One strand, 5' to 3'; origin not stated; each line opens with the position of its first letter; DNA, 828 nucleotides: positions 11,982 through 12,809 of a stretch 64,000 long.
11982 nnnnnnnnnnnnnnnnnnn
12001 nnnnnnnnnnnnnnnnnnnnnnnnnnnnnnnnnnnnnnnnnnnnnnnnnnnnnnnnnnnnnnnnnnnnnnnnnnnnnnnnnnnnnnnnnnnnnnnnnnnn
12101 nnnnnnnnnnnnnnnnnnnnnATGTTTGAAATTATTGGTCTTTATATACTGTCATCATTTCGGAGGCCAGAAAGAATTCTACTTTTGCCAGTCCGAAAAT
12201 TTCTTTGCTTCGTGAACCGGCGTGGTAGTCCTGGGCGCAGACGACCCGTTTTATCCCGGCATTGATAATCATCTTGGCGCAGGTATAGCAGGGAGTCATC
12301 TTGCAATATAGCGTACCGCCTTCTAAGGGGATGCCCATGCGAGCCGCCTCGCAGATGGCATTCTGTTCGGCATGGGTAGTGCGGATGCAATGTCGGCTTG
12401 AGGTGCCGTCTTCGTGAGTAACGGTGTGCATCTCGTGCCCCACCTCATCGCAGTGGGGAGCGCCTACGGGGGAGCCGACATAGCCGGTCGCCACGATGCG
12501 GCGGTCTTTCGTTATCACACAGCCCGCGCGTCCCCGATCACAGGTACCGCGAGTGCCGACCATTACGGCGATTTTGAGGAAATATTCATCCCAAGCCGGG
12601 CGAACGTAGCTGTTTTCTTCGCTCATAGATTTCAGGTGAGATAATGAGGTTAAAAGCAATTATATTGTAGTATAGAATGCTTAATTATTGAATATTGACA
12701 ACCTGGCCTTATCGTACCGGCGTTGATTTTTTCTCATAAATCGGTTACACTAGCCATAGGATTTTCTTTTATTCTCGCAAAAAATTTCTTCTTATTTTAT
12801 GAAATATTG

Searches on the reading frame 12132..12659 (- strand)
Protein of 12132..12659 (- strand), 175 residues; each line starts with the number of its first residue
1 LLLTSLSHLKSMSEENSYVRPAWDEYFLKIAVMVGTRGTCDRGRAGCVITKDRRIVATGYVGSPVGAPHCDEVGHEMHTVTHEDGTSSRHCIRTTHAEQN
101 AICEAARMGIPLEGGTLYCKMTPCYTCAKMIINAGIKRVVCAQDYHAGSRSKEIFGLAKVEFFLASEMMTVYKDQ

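Call 3: search_protein_families(library=pfam, proteins=[window:12132-12659:-], max_evalue=0.01)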
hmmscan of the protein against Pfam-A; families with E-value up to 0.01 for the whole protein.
window:12132-12659:- (175 aa): 2 families
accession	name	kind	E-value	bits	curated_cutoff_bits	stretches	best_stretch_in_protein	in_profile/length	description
PF00383.29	dCMP_cyt_deam_1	-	1.9e-23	82.7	25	1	22-142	2-101/102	Cytidine and deoxycytidylate deaminase zinc-binding region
PF14437.12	MafB19-deam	-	3.5e-16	59.8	27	1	23-148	3-106/142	MafB19-like deaminase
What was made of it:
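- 12132..12659 (-): Operon partner: dCMP deaminase (ComEB-like), a second source of dUMP. Pfam dCMP_cyt_deam_1 E 2e-23 (call 3).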

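Call 4: search_protein_families(library=ncbifam, proteins=[window:12132-12659:-], max_evalue=0.01)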
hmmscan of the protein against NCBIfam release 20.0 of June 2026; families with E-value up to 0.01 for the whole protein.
window:12132-12659:- (175 aa): 5 families
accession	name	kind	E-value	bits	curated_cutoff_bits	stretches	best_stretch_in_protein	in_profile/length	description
TIGR02571.1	ComEB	equivalog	4.1e-33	114.5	219.45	1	20-161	2-134/151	ComE operon protein 2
NF041025.1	antiphage_deaminase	equivalog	1.6e-19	70.1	400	1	93-155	336-398/437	anti-phage dCTP deaminase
TIGR00326.1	eubact_ribD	equivalog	1.2e-06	28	156.35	1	45-142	21-93/343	bifunctional diaminohydroxyphosphoribosylaminopyrimidine deaminase/5-amino-6-(5-phosphoribosylamino)uracil reductase RibD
NF008113.2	PRK10860.1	equivalog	7.6e-05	22.6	150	0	112-149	74-112/165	tRNA adenosine(34) deaminase TadA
NF008052.0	PRK10786.1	equivalog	0.00041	19.2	500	0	24-71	3-52/367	bifunctional diaminohydroxyphosphoribosylaminopyrimidine deaminase/5-amino-6-(5-phosphoribosylamino)uracil reductase RibD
